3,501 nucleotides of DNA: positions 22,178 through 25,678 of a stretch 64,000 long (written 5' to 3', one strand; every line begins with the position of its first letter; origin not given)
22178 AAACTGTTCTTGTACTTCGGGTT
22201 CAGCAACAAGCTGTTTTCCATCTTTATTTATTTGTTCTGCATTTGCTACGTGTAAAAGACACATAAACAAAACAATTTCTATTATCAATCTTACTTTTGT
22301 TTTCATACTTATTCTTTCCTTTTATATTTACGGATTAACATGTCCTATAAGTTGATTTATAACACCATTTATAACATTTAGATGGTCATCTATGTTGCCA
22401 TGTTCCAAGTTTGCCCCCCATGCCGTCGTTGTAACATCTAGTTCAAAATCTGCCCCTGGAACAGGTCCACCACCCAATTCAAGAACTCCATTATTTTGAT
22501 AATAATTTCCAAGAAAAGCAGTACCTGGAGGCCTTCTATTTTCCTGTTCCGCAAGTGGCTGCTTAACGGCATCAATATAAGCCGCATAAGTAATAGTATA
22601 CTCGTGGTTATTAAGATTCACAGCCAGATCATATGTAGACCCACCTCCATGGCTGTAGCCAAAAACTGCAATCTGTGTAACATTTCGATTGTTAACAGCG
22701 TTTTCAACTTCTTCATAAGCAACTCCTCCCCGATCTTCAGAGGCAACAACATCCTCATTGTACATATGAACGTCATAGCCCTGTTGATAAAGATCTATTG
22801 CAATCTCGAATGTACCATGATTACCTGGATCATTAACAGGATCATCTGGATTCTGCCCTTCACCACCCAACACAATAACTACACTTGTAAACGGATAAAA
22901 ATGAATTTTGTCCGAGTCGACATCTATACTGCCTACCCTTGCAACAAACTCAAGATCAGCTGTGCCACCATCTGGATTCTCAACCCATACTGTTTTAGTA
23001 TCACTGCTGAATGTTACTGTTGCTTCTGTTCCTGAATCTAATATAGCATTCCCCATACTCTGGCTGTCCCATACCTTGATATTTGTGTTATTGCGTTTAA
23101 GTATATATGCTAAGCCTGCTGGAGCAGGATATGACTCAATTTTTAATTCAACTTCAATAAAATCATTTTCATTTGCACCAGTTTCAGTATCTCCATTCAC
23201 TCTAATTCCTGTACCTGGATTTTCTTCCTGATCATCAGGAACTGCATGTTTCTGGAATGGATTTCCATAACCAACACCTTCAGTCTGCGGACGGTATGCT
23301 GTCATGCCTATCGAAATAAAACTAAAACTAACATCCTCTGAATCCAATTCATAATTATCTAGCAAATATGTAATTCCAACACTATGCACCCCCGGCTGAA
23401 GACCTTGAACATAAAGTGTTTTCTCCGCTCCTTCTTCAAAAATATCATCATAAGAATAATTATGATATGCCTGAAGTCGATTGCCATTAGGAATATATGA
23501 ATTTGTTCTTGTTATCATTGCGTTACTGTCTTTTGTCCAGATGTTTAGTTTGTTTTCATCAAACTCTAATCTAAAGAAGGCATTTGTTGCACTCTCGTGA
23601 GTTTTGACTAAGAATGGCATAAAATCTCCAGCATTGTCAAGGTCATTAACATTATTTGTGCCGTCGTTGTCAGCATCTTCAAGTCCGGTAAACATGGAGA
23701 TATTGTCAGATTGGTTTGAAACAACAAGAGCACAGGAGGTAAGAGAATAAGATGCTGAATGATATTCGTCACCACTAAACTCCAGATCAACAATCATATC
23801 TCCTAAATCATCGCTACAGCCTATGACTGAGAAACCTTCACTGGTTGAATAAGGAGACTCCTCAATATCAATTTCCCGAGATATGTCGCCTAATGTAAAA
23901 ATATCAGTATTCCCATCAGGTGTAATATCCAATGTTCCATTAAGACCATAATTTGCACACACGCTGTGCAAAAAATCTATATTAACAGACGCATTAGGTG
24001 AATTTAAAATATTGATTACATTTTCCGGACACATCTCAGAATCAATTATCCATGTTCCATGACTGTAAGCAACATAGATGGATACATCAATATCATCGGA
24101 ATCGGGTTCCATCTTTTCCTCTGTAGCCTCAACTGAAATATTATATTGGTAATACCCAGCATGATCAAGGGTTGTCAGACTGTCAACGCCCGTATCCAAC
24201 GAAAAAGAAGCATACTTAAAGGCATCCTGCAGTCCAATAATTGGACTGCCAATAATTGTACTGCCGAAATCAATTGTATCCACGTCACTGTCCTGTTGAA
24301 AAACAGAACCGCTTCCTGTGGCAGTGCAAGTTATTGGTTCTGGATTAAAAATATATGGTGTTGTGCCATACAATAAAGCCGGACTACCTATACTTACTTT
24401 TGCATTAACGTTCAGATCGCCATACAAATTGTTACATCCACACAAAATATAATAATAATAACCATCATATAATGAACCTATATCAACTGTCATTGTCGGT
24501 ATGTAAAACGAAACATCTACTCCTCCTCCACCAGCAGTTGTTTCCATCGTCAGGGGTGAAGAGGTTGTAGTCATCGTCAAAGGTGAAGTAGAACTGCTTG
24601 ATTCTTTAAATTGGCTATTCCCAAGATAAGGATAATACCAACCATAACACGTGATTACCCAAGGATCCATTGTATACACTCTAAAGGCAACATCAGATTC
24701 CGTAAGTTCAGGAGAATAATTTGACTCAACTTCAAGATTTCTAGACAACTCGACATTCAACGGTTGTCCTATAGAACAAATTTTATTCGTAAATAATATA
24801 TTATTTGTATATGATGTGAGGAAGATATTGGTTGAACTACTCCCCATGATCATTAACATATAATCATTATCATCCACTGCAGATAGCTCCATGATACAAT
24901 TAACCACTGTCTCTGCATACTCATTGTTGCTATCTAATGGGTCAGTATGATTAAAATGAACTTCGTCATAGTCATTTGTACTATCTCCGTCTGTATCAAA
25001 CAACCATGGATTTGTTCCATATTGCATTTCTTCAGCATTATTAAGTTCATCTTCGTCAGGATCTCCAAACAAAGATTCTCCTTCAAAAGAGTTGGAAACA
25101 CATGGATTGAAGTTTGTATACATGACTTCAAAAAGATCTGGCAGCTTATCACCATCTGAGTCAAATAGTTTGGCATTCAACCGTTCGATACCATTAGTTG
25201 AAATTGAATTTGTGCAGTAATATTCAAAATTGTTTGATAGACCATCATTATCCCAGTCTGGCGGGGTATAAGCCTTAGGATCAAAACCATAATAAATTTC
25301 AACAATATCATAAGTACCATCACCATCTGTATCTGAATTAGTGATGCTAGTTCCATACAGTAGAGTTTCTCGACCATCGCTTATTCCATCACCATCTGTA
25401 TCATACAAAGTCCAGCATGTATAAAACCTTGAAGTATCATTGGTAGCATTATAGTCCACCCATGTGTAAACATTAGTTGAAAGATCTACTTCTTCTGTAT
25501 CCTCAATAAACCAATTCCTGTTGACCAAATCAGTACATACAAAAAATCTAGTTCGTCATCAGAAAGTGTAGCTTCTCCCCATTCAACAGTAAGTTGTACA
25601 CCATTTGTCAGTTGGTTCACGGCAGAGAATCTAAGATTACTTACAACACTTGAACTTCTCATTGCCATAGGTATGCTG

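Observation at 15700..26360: Tandem array of a large lipase-domain secreted protein plus orphan C-terminal modules and paralogous small partner genes, organised like a polymorphic toxin / immunity locus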

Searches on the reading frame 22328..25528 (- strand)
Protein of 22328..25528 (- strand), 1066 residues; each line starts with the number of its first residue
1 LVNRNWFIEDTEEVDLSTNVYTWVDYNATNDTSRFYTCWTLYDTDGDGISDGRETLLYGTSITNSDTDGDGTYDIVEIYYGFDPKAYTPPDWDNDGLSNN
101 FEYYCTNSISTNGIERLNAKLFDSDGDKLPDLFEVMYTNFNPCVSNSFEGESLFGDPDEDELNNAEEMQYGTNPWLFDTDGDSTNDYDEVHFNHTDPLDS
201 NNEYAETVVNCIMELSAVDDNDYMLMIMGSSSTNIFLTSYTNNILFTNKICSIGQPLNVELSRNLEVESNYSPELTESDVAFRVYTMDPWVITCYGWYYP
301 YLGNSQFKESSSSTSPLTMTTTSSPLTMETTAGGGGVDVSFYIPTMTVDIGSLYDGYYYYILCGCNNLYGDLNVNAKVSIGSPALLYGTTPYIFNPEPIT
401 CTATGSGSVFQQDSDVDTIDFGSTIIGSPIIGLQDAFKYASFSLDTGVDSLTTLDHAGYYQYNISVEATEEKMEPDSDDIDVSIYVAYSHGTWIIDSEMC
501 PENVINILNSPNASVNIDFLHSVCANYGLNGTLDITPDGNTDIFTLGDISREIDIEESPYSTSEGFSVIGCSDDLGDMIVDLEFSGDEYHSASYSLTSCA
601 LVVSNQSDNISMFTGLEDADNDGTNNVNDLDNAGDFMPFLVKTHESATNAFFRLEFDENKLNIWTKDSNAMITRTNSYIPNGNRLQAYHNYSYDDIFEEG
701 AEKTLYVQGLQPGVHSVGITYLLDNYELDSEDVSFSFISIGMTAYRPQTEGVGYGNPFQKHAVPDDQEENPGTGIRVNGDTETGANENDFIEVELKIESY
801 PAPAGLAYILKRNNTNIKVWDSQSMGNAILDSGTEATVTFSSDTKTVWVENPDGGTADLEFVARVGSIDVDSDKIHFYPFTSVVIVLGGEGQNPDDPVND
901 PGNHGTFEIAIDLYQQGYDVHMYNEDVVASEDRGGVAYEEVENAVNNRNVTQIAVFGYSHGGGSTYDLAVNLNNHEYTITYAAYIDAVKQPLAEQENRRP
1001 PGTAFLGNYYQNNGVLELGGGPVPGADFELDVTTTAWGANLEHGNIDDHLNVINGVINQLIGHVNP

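Call 3: search_protein_families(library=pfam, proteins=[window:22328-25528:-], max_evalue=1)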
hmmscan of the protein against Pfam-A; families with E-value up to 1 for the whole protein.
window:22328-25528:- (1066 aa): 2 families
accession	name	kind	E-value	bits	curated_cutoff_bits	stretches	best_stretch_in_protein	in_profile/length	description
PF18884.5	TSP3_bac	-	0.0062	16.8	25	2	43-60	1-17/22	Bacterial TSP3 repeat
PF23899.1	SU10_portal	-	0.2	10.5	30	1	28-62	269-304/593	Phage SU10 portal protein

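Call 6: search_protein_families(library=ncbifam, proteins=[window:22328-25528:-], max_evalue=1)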
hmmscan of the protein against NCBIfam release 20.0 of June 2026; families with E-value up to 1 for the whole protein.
window:22328-25528:- (1066 aa): 2 families
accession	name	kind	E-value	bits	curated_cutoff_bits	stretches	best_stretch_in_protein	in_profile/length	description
NF033765.2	gliding_CglD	equivalog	1.1e-09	36.7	400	2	89-211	145-260/1124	adventurous gliding motility lipoprotein CglD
NF047639.1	throspo3_MtsD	equivalog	1.6e-06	26.6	800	2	37-100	454-518/651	cell-cell cohesion protein MtsD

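Call 10: find_homologous_proteins(query=window:22328-25528:-, max_evalue=0.001)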
Query window:22328-25528:- (1066 aa): 296 proteins with E <= 0.001 among 8000 candidates; the best 120 are listed.
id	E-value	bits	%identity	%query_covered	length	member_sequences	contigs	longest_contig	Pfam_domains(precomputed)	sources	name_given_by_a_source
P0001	0.0e+0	2454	100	100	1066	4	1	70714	-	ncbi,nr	ncbi:MAG: hypothetical protein PF692_15690 [Kiritimatiellae bacterium]|nr:hypothetical protein [Kiri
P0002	0.0e+0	1184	60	93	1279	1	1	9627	-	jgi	-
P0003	3.9e-186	639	58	54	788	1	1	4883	-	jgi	-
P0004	1.6e-181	624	50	64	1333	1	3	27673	PF18884.6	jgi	jgi:hypothetical protein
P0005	2.5e-137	478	58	44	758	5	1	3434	PF18884.6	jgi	jgi:hypothetical protein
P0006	7.5e-95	337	58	19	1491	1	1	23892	PF03068.21,PF18884.6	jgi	-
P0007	2.1e-92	329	43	39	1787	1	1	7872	PF08309.18,PF18884.6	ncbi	-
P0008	1.2e-41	161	36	15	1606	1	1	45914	PF01364.25,PF18884.6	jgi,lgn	jgi:hypothetical protein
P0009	1.3e-37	147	35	15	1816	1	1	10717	PF04151.22,PF18884.6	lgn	-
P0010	8.2e-37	145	36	17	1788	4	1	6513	PF18884.6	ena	-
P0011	2.8e-36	143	38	15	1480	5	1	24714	PF18884.6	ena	-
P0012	2.7e-34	137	36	15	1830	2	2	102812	PF25778.2,PF06739.18,PF18884.6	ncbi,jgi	-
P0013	1.9e-32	130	31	24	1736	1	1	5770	PF18884.6,PF03495.20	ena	-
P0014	1.3e-30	124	39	15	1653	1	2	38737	PF18884.6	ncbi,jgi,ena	-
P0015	3.3e-30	123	36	15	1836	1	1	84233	PF18884.6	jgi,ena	jgi:hypothetical protein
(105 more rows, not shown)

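Call 12: find_encoding_contigs(protein=P0002, flank=10000, max_places=4)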
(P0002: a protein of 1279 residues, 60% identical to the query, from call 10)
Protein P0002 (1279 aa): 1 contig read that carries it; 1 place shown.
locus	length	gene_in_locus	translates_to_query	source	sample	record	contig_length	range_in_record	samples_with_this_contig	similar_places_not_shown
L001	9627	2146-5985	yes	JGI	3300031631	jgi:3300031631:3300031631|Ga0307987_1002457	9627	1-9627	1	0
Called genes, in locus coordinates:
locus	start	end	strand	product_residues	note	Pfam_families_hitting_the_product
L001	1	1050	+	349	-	?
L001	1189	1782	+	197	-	-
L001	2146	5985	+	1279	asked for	-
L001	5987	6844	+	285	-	-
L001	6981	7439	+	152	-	-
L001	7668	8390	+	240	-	-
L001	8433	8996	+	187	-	-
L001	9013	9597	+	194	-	-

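Call 13: find_encoding_contigs(protein=P0004, flank=10000, max_places=4)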
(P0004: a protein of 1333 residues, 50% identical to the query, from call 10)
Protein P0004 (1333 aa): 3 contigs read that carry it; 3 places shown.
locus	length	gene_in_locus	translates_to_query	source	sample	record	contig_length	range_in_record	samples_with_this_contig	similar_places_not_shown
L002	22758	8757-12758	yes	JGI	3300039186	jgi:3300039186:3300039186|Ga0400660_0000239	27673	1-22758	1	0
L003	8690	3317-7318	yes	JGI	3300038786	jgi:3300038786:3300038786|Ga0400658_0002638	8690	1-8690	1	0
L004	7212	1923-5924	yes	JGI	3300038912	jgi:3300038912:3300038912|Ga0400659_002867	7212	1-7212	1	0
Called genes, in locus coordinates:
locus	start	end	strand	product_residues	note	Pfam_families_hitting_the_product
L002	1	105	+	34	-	?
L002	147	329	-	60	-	-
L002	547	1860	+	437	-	PF00270:DEAD, PF04851:ResIII, PF00271:Helicase_C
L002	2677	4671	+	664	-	PF07715:Plug, PF00593:TonB_dep_Rec_b-barrel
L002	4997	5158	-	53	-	PF21742:DUF6868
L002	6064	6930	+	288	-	PF01553:Acyltransferase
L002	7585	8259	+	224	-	-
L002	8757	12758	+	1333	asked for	PF18884:TSP3_bac (faint)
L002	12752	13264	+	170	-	-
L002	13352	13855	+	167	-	-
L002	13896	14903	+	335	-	PF22322:DUF6973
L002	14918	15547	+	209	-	-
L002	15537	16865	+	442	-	-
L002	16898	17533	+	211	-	-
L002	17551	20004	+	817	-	-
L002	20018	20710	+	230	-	-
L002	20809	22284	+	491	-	-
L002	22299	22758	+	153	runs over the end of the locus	-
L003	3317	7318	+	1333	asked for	PF18884:TSP3_bac (faint)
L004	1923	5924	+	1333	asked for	PF18884:TSP3_bac (faint)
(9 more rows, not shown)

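Call 14: find_encoding_contigs(protein=P0006, flank=10000, max_places=4)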
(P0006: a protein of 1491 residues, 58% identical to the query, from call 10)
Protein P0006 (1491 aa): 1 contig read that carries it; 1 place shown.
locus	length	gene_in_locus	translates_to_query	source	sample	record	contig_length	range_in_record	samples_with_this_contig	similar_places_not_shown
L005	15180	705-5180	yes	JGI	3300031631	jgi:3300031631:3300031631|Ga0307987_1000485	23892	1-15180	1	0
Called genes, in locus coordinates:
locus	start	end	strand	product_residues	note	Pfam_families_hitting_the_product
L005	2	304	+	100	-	?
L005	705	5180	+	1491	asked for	PF18884:TSP3_bac (weak), PF03068:PAD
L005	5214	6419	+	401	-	-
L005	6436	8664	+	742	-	-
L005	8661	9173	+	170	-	-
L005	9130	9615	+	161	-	-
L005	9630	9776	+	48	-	-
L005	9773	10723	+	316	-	-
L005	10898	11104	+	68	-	-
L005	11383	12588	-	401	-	PF00291:PALP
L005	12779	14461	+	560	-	PF02502:LacAB_rpiB, PF00464:SHMT, PF00155:Aminotran_1_2, PF01212:Beta_elim_lyase (weak)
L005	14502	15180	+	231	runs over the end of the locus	PF00657:Lipase_GDSL (weak), PF13472:Lipase_GDSL_2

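Call 22: search_protein_families(library=pfam, proteins=[L002:15537-16865:+, L002:17551-20004:+, L002:20809-22284:+, L005:6436-8664:+, L001:7668-8390:+, L005:705-5180:+, L002:8757-12758:+, L002:7585-8259:+, L005:5214-6419:+], max_evalue=0.1)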
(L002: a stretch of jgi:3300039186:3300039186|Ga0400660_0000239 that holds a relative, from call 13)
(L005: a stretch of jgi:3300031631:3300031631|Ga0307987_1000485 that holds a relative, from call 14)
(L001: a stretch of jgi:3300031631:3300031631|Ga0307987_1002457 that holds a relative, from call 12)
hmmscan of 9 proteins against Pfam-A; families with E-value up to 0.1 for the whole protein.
L002:15537-16865:+ (442 aa): 0 families

L002:17551-20004:+ (817 aa): 1 family
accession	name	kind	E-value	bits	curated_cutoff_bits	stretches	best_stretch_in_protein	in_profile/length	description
PF01841.26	Transglut_core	-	0.074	13.8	23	0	565-604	31-70/108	Transglutaminase-like superfamily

L002:20809-22284:+ (491 aa): 0 families

L005:6436-8664:+ (742 aa): 0 families

L001:7668-8390:+ (240 aa): 0 families

L005:705-5180:+ (1491 aa): 2 families
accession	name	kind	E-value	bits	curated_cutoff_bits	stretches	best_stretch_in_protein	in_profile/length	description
PF03068.20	PAD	-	3e-17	63.1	25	1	1127-1425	2-335/395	Protein-arginine deiminase (PAD)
PF18884.5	TSP3_bac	-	4.9e-07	29.9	25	1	427-447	1-21/22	Bacterial TSP3 repeat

L002:8757-12758:+ (1333 aa): 2 families
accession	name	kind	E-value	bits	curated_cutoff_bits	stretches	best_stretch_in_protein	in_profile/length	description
PF18884.5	TSP3_bac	-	4.2e-06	26.9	25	0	439-457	1-19/22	Bacterial TSP3 repeat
PF19872.4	DUF6345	-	0.01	15.8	26.9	1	1160-1216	56-115/221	Family of unknown function (DUF6345)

L002:7585-8259:+ (224 aa): 0 families

L005:5214-6419:+ (401 aa): 3 families
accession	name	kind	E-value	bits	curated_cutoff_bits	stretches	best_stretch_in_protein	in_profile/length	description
PF13243.12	SQHop_cyclase_C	-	0.00012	21.6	26.1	1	50-94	188-230/319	Squalene-hopene cyclase C-terminal domain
PF17286.7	PRMT5_C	-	0.014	15.8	30.3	1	283-343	106-162/167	PRMT5 oligomerisation domain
PF13249.12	SQHop_cyclase_N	-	0.072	12.7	26.2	0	49-126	208-283/291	Squalene-hopene cyclase N-terminal domain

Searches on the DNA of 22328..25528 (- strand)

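Call 92: search_rna_families(sources=[L001, L002, L005, L009, L010, L011, L012, L013, L014, L015, L017, L018, L020, L021, L022, L024], threshold=gathering)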
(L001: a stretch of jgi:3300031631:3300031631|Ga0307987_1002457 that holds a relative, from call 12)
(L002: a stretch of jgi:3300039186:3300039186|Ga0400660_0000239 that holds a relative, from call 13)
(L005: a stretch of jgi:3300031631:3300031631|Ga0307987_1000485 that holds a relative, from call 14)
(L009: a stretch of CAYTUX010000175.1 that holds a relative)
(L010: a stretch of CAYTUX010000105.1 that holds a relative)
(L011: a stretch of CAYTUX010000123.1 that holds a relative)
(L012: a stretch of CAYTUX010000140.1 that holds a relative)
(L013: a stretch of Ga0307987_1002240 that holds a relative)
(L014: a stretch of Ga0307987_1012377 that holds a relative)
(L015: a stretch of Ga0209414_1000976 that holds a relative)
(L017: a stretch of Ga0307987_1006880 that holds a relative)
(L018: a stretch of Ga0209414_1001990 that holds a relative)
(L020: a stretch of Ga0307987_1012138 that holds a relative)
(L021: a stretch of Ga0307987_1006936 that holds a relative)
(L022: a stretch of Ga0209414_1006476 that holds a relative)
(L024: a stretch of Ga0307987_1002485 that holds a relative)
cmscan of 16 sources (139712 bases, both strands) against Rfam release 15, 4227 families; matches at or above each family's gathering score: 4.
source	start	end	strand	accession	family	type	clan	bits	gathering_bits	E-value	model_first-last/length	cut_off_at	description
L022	1250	1410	+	RF00029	Intron_gpII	Intron;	-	48.9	40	3.2e-06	1-77/77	no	Group II catalytic intron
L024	9027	9072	-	RF01687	Acido-Lenti-1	Gene; sRNA;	-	48.6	37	1.4e-07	1-46/46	no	Acido-Lenti-1 RNA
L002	1986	2031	+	RF01687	Acido-Lenti-1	Gene; sRNA;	-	46.2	37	6.2e-07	1-46/46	no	Acido-Lenti-1 RNA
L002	5355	5399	-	RF01687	Acido-Lenti-1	Gene; sRNA;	-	37.6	37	0.00014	1-46/46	no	Acido-Lenti-1 RNA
